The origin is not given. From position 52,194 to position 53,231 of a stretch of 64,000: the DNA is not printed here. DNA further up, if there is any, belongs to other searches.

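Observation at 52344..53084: DsbA-family oxidoreductase with circularly permuted domain order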

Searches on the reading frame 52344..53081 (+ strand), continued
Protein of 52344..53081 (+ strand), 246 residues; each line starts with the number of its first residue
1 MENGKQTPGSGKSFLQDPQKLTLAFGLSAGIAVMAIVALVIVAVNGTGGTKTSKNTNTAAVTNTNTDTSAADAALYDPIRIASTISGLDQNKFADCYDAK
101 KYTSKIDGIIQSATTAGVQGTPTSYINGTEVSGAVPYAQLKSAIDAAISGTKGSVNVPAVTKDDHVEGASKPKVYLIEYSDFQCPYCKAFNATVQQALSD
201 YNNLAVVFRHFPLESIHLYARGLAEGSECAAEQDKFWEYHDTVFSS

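Call 62: find_homologous_proteins(query=P0039, max_evalue=1e-20)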
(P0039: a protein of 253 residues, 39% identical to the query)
Query P0039 (253 aa): 4215 proteins with E <= 1e-20 among 5547 candidates; the best 120 are listed.
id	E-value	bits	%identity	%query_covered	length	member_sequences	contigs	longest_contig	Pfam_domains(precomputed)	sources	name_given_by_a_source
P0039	7.3e-168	574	100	100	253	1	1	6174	PF13098.14,PF01323.27,PF13462.13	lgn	-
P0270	5.3e-81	290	69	39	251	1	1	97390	PF13098.14,PF01323.27,PF13462.13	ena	-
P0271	3.6e-77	277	68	38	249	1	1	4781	PF13098.14,PF01323.27,PF13462.13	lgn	-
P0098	1.2e-74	269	69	38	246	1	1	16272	PF13098.14,PF01323.27,PF13462.13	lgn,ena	-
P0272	7.9e-74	266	69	38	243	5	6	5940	PF01323.27,PF13462.13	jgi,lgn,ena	-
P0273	1.3e-72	262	64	38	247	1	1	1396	PF01323.27,PF13462.13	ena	-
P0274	3.0e-71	258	67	38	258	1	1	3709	PF13098.14,PF01323.27,PF13462.13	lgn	-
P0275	5.1e-71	257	65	39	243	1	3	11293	PF13098.14,PF01323.27,PF13462.13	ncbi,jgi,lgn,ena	jgi:protein-disulfide isomerase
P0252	1.7e-69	252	42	69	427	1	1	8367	PF01323.27,PF13462.13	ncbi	-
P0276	7.3e-68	247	39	71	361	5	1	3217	PF13743.13,PF00085.27,PF13098.14,PF01323.27,PF13462.13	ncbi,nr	ncbi:MAG TPA: thioredoxin domain-containing protein, partial [Myxococcales bacterium]|nr:thioredoxin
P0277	1.0e-66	243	70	36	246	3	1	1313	PF13098.14,PF01323.27,PF13462.13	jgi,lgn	-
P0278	1.1e-66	243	54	53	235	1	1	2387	PF13098.14,PF01323.27,PF13462.13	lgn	-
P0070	2.3e-65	239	61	38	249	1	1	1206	PF13098.14,PF01323.27,PF13462.13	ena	-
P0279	2.9e-65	238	37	70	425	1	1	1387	PF00085.27,PF13098.14,PF01323.27,PF13462.13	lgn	-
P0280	7.0e-65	237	68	38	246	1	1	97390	PF01323.27,PF13462.13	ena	-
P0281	1.8e-64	236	66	38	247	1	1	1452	PF13098.14,PF01323.27,PF13462.13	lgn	-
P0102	3.1e-64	235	66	37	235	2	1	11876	PF13098.14,PF01323.27,PF13462.13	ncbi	ncbi:MAG: DsbA family protein [Candidatus Paceibacterales bacterium]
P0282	5.1e-64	234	49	52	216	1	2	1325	PF13098.14,PF01323.27,PF13462.13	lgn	-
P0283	8.6e-64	233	65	36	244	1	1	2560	PF13098.14,PF01323.27,PF13462.13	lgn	-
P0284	1.3e-63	233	41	66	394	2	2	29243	PF13192.13,PF13098.14,PF01323.27,PF13462.13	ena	-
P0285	3.7e-63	231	68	38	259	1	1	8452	PF13098.14,PF01323.27,PF13462.13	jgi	jgi:protein-disulfide isomerase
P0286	4.3e-63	231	35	67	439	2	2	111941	PF00462.31,PF13192.13,PF13743.13,PF13098.14,PF01323.27,PF13462.13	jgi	jgi:protein-disulfide isomerase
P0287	4.7e-63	231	66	37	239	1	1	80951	PF13098.14,PF01323.27,PF13462.13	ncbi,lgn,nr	ncbi:MAG: DsbA family protein [bacterium]|nr:DsbA family protein [bacterium]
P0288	5.3e-63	231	53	51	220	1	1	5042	PF01323.27,PF13462.13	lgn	-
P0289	5.4e-63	231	71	38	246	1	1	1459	PF13098.14,PF01323.27,PF13462.13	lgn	-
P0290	9.5e-63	230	58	70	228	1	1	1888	PF01323.27,PF13462.13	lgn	-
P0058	1.1e-62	230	62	35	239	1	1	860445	PF13192.13,PF13098.14,PF01323.27,PF13462.13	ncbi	ncbi:MAG: DsbA family protein [Candidatus Komeilibacteria bacterium]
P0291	1.3e-62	230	35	68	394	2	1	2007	PF00462.31,PF13192.13,PF13728.13,PF00085.27,PF13098.14,PF01323.27,PF13462.13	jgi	jgi:protein-disulfide isomerase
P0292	1.3e-62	230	54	54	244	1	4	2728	PF13098.14,PF01323.27,PF13462.13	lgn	-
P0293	1.5e-62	229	49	55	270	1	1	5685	PF13098.14,PF01323.27,PF13462.13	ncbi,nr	ncbi:DsbA family protein [Patescibacteria group bacterium AH-259-L07]|nr:DsbA family protein [Patesc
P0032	1.6e-62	229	64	38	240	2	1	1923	PF13098.14,PF01323.27,PF13462.13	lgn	-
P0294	1.7e-62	229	67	38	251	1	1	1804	PF13098.14,PF01323.27,PF13462.13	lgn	-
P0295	2.7e-62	229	36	67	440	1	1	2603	PF13743.13,PF00085.27,PF13098.14,PF01323.27,PF13462.13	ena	-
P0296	3.1e-62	228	60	46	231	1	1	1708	PF13098.14,PF01323.27,PF18400.8,PF13462.13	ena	-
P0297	4.2e-62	228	67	38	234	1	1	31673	PF13098.14,PF01323.27,PF13462.13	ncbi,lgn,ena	-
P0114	4.9e-62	228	44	100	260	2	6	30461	PF13098.14,PF01323.27,PF13462.13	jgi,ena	-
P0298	1.1e-61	227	48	89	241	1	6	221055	PF01323.27,PF13462.13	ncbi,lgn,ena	ncbi:MAG: thioredoxin domain-containing protein [Patescibacteria group bacterium]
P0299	1.5e-61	226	64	38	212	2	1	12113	PF01323.27,PF13462.13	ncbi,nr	ncbi:DsbA family protein [Patescibacteria group bacterium]|nr:DsbA family protein [Patescibacteria g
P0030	1.6e-61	226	63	41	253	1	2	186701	PF13098.14,PF01323.27,PF13462.13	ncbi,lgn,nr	ncbi:DsbA family protein [Candidatus Uhrbacteria bacterium]|nr:DsbA family protein [Candidatus Uhrba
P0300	1.7e-61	226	53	53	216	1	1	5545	PF01323.27,PF13462.13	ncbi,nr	ncbi:MAG: DsbA family protein [Candidatus Wildermuthbacteria bacterium]|nr:DsbA family protein [Cand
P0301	3.1e-61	225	43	61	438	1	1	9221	PF13098.14,PF01323.27,PF13462.13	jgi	jgi:protein-disulfide isomerase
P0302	4.3e-61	225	68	38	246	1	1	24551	PF01323.27,PF13462.13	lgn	-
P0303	5.3e-61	224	60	35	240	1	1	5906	PF13098.14,PF01323.27,PF13462.13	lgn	-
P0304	5.9e-61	224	58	38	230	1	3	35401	PF13098.14,PF01323.27,PF13462.13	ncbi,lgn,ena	-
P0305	7.2e-61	224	63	38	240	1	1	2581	PF13098.14,PF01323.27,PF13462.13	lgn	-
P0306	7.3e-61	224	53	45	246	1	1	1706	PF13098.14,PF01323.27,PF13462.13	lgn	-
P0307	7.4e-61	224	68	38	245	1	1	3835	PF01323.27,PF13462.13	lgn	-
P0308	8.7e-61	224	57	39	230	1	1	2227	PF13098.14,PF01323.27,PF13462.13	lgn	-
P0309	1.3e-60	223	35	67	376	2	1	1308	PF13743.13,PF00085.27,PF13098.14,PF01323.27,PF13462.13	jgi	jgi:protein-disulfide isomerase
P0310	1.4e-60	223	66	38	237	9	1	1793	PF13098.14,PF01323.27,PF13462.13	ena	-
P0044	1.4e-60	223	63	38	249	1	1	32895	PF13098.14,PF01323.27,PF13462.13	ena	-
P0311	1.5e-60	223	52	53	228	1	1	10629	PF13098.14,PF01323.27,PF13462.13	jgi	-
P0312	1.7e-60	223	47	50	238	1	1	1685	PF13098.14,PF01323.27,PF13462.13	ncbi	-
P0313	1.8e-60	223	51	54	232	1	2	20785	PF01323.27,PF13462.13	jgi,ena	-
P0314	1.9e-60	223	66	36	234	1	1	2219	PF13098.14,PF01323.27,PF13462.13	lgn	-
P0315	2.0e-60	222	62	41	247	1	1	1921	PF13098.14,PF01323.27,PF13462.13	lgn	-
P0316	2.4e-60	222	55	70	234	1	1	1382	PF13098.14,PF01323.27,PF13462.13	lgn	-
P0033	2.6e-60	222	68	38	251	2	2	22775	PF13098.14,PF01323.27,PF13462.13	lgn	-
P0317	2.9e-60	222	61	38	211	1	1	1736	PF01323.27,PF18400.8,PF13462.13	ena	-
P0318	3.2e-60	222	60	40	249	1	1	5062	PF01323.27,PF18400.8,PF13462.13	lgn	-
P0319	3.6e-60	222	61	38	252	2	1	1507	PF13098.14,PF01323.27,PF13462.13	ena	-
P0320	4.0e-60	221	64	36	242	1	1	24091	PF13098.14,PF01323.27,PF13462.13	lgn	-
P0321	4.1e-60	221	60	38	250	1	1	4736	PF01323.27,PF13462.13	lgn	-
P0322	4.3e-60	221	60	38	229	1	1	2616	PF01323.27,PF13462.13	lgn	-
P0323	4.8e-60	221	55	46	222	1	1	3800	PF13098.14,PF01323.27,PF18400.8,PF13462.13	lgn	-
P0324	4.9e-60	221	56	44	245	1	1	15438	PF13098.14,PF01323.27,PF13462.13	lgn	-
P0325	4.9e-60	221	61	47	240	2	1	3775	PF01323.27,PF18400.8,PF13462.13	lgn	-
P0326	5.1e-60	221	55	43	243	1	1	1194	PF13192.13,PF13098.14,PF01323.27,PF13462.13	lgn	-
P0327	6.2e-60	221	58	38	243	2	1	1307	PF13098.14,PF01323.27,PF13462.13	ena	-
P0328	6.4e-60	221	64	38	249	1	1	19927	PF13098.14,PF01323.27,PF13462.13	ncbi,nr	ncbi:DsbA family protein [Candidatus Uhrbacteria bacterium]|nr:DsbA family protein [Candidatus Uhrba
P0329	7.4e-60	221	62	38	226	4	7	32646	PF01323.27,PF13462.13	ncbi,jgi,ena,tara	jgi:protein-disulfide isomerase|tara:strand:+ start:546 stop:1226 length:681 start_codon:yes stop_co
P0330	8.0e-60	220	66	36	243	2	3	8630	PF13098.14,PF01323.27,PF13462.13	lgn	-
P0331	8.9e-60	220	71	38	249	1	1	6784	PF13098.14,PF01323.27,PF13462.13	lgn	-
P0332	9.7e-60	220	63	37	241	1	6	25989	PF13098.14,PF01323.27,PF13462.13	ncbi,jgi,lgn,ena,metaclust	metaclust:\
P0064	9.8e-60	220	50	55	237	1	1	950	PF13098.14,PF01323.27,PF13462.13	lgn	-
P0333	1.1e-59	220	62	37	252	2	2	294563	PF13098.14,PF01323.27,PF13462.13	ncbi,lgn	-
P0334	1.2e-59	220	58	41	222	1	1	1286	PF13098.14,PF01323.27,PF18400.8,PF13462.13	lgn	-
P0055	1.3e-59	220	67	38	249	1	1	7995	PF13098.14,PF01323.27,PF13462.13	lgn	-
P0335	1.3e-59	220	57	42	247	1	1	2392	PF13098.14,PF01323.27,PF13462.13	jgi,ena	-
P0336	1.4e-59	220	49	52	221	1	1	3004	PF13098.14,PF01323.27,PF13462.13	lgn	-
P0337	1.7e-59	219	62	38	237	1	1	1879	PF01323.27,PF13462.13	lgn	-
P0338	1.8e-59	219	51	46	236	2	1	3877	PF13098.14,PF01323.27,PF13462.13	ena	-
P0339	1.9e-59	219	52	46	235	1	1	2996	PF13098.14,PF01323.27,PF13462.13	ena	-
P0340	2.2e-59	219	64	38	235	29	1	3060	PF13098.14,PF01323.27,PF13462.13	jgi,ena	-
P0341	2.4e-59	219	54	45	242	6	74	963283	PF01323.27,PF13462.13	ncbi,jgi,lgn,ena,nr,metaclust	ncbi:DsbA family protein [bacterium]|jgi:protein-disulfide isomerase|nr:DsbA family protein [bacteri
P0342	2.6e-59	219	50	53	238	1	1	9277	PF01323.27,PF18400.8,PF13462.13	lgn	-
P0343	2.9e-59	219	57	43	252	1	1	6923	PF13098.14,PF01323.27,PF13462.13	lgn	-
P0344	3.0e-59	219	62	37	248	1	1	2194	PF13098.14,PF01323.27,PF13462.13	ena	-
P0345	3.8e-59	218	50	53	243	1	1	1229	PF13098.14,PF01323.27,PF13462.13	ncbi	-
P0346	3.8e-59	218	58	42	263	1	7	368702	PF13098.14,PF01323.27,PF13462.13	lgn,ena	-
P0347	4.3e-59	218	37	67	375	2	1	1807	PF00462.31,PF13728.13,PF13743.13,PF00085.27,PF13905.13,PF13098.14,PF01323.27,PF13462.13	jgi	jgi:protein-disulfide isomerase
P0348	4.4e-59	218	48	57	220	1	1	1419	PF01323.27,PF13462.13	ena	-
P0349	4.4e-59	218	60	42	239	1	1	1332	PF13098.14,PF01323.27,PF13462.13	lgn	-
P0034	4.4e-59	218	68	37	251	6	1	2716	PF13098.14,PF01323.27,PF13462.13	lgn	-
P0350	4.4e-59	218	53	44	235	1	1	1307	PF13098.14,PF01323.27,PF13462.13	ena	-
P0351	5.2e-59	218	66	38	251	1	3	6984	PF13098.14,PF01323.27,PF13462.13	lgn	-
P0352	5.6e-59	218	71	36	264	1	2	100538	PF13098.14,PF01323.27,PF13462.13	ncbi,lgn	-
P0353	6.3e-59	218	57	42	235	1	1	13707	PF13098.14,PF01323.27,PF13462.13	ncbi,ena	-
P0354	6.3e-59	218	63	42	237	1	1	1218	PF13098.14,PF01323.27,PF13462.13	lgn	-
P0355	7.1e-59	217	59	39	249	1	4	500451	PF13098.14,PF01323.27,PF13462.13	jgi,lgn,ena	jgi:protein-disulfide isomerase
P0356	7.3e-59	217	59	36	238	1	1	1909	PF13098.14,PF01323.27,PF13462.13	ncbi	-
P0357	7.8e-59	217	51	52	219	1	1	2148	PF13098.14,PF01323.27,PF13462.13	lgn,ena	-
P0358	8.5e-59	217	70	36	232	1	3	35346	PF13098.14,PF01323.27,PF13462.13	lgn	-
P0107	1.0e-58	217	63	40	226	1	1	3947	PF13098.14,PF01323.27,PF13462.13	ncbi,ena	-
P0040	1.1e-58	217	69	38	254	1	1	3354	PF13098.14,PF01323.27,PF13462.13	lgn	-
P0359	1.2e-58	217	56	40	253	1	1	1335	PF13098.14,PF01323.27,PF13462.13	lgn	-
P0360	1.2e-58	217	52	47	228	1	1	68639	PF13098.14,PF01323.27,PF13462.13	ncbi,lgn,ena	-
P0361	1.3e-58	217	48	53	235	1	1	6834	PF01323.27,PF13462.13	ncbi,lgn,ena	-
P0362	1.3e-58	216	62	41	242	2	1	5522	PF13098.14,PF01323.27,PF13462.13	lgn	-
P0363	1.4e-58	216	55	43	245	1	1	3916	PF13192.13,PF13098.14,PF01323.27,PF13462.13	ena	-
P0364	1.8e-58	216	49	53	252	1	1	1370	PF13098.14,PF01323.27,PF13462.13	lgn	-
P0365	1.8e-58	216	64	38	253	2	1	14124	PF01323.27,PF13462.13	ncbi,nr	ncbi:DsbA family protein [Candidatus Uhrbacteria bacterium]|nr:DsbA family protein [Candidatus Uhrba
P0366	2.1e-58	216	65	36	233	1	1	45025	PF01323.27,PF13462.13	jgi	jgi:protein-disulfide isomerase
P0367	2.5e-58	216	65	38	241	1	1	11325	PF13098.14,PF01323.27,PF13462.13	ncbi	ncbi:MAG: DsbA family protein [Candidatus Uhrbacteria bacterium]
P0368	2.6e-58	215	63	36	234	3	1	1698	PF13192.13,PF13098.14,PF01323.27,PF13462.13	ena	-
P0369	2.9e-58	215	62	38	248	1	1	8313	PF13098.14,PF01323.27,PF13462.13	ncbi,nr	ncbi:DsbA family protein [Patescibacteria group bacterium AH-259-L05]|nr:DsbA family protein [Patesc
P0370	3.0e-58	215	70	36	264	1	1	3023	PF13098.14,PF01323.27,PF13462.13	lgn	-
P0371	3.5e-58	215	48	53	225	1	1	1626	PF13098.14,PF01323.27,PF13462.13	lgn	-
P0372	3.6e-58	215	57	39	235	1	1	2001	PF13098.14,PF01323.27,PF13462.13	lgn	-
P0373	3.8e-58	215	33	68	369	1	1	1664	PF00462.31,PF13192.13,PF13743.13,PF13098.14,PF01323.27,PF13462.13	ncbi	ncbi:MAG: thioredoxin domain-containing protein, partial [Myxococcota bacterium]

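Call 69: find_encoding_contigs(protein=P0298, flank=8000, max_places=1)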
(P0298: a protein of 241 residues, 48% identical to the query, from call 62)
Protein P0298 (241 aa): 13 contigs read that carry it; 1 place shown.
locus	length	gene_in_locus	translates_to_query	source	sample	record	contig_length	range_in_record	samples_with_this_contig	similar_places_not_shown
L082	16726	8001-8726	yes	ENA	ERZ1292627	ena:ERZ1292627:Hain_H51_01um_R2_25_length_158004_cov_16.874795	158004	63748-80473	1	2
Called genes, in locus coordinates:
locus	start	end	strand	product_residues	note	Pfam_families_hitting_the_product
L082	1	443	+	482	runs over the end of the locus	PF00479:G6PD_N, PF02781:G6PD_C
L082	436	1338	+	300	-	PF03446:NAD_binding_2, PF00393:6PGD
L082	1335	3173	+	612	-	PF00456:Transketolase_N, PF13292:DXP_synthase_N, PF02779:Transket_pyr, PF02780:Transketolase_C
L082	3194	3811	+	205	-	-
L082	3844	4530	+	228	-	PF01182:Glucosamine_iso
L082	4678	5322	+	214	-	PF01797:Y1_Tnp (faint)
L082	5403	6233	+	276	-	PF00923:TAL_FSA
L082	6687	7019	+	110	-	-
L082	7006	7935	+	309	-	PF00070:Pyr_redox (faint), PF00890:FAD_binding_2 (weak), PF01134:GIDA (weak), PF01266:DAO (weak), PF07992:Pyr_redox_2, PF13738:Pyr_redox_3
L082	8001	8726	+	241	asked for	PF13462:Thioredoxin_4 (weak), PF01323:DSBA, PF13462:Thioredoxin_4, PF01323:DSBA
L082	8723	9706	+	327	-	PF01734:Patatin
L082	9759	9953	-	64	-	PF06348:DUF1059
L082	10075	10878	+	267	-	PF02673:BacA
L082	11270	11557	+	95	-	PF02686:GatC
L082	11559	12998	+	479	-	PF01425:Amidase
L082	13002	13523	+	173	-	-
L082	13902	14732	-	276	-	-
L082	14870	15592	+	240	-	PF00215:OMPdecase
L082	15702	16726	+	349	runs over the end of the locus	PF02912:Phe_tRNA-synt_N, PF01409:tRNA-synt_2d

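Call 70: find_encoding_contigs(protein=P0048, flank=8000, max_places=1)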
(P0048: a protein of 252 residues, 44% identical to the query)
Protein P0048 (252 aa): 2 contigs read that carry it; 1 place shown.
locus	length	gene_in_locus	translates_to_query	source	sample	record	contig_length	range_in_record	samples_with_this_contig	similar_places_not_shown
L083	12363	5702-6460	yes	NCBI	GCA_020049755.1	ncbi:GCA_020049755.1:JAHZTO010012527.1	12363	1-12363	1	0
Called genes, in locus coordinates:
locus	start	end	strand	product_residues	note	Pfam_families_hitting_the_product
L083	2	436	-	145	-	?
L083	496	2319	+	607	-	PF00456:Transketolase_N, PF13292:DXP_synthase_N, PF00676:E1_dh, PF02779:Transket_pyr, PF02780:Transketolase_C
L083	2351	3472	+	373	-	PF13651:EcoRI_methylase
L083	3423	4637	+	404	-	PF03235:GmrSD_N, PF01844:HNH (weak)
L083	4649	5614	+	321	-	PF10432:bact-PGI_C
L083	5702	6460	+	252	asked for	PF13098:Thioredoxin_2 (faint), PF13462:Thioredoxin_4, PF01323:DSBA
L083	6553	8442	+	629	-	PF01935:DUF87 (weak), PF10412:TrwB_AAD_bind, PF12696:TraG-D_C (weak)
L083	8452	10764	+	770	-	PF13414:TPR_11, PF14559:TPR_19 (weak), PF07719:TPR_2 (weak), PF13414:TPR_11 (weak), PF13432:TPR_16, PF14559:TPR_19, PF00515:TPR_1 (weak), PF07719:TPR_2 (weak), +11 more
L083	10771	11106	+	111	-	-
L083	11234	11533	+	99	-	PF23477:zf_Tbcl_2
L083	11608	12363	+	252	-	?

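Call 71: find_encoding_contigs(protein=P0114, flank=8000, max_places=1)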
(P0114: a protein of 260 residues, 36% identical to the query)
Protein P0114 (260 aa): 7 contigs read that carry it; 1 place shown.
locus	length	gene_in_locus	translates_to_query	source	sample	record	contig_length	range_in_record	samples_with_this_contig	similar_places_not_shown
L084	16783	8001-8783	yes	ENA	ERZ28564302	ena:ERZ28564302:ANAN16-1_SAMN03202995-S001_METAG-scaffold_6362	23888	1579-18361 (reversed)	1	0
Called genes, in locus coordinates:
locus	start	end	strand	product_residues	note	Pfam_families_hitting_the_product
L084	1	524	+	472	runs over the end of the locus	PF02878:PGM_PMM_I, PF02879:PGM_PMM_II, PF02880:PGM_PMM_III, PF00408:PGM_PMM_IV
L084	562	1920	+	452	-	-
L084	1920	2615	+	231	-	PF13462:Thioredoxin_4, PF01323:DSBA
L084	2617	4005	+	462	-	PF18073:Zn_ribbon_LapB (weak), PF13481:AAA_25, PF03796:DnaB_C, PF06745:ATPase, PF23442:DUF7125 (faint)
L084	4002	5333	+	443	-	-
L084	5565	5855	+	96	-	PF02686:GatC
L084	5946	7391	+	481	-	PF01425:Amidase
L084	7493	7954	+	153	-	PF07291:MauE (weak), PF07681:DoxX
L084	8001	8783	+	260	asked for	PF01323:DSBA, PF13098:Thioredoxin_2 (faint), PF13462:Thioredoxin_4, PF01323:DSBA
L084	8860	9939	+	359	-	-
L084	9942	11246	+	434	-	PF00275:EPSP_synthase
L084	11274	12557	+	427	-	PF22694:CtpB_N-like (weak), PF00595:PDZ, PF13180:PDZ_2, PF17820:PDZ_6, PF03572:Peptidase_S41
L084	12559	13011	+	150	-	PF01281:Ribosomal_L9_N, PF03948:Ribosomal_L9_C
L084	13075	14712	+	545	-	PF06418:CTP_synth_N, PF00117:GATase, PF07722:Peptidase_C26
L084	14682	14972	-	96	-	PF01016:Ribosomal_L27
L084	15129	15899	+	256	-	PF00142:Fer4_NifH (weak), PF01656:CbiA, PF02374:ArsA_ATPase (weak), PF06564:CBP_BcsQ (weak), PF09140:MipZ (weak), PF10609:ParA (weak), PF13614:AAA_31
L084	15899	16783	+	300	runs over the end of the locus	PF02195:ParB_N, PF17762:HTH_ParB, PF23552:ParB_C (faint)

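Call 72: predict_structure(alignment_id=A2)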
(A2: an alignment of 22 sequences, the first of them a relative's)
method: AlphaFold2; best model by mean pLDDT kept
length: 252 residues; sequences in the alignment: 22
mean_pLDDT: 82.2   pTM: 0.68
mean pLDDT of the five models: 82.2, 80.2, 80.1, 79.1, 73.9
residues with pLDDT >= 90: 163; 70-90: 29; 50-70: 23; < 50: 37
segments of 3 or more residues with pLDDT < 50: 1-8, 45-72
pLDDT, mean of each block of 10 residues (from residue 1): 45 56 69 74 45 32 39 81 98 96 95 93 91 93 97 93 91 97 94 93 98 96 94 97 96 85
secondary structure, 60 per line:
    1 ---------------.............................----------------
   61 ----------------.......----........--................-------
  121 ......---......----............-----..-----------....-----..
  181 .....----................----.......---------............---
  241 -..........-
elements in order: H16-44 H77-83 H88-95 H98-113 E121-126 E130-135 H140-151 E170-173 E179-185 H190-205 E210-216 H226-237 H242-251
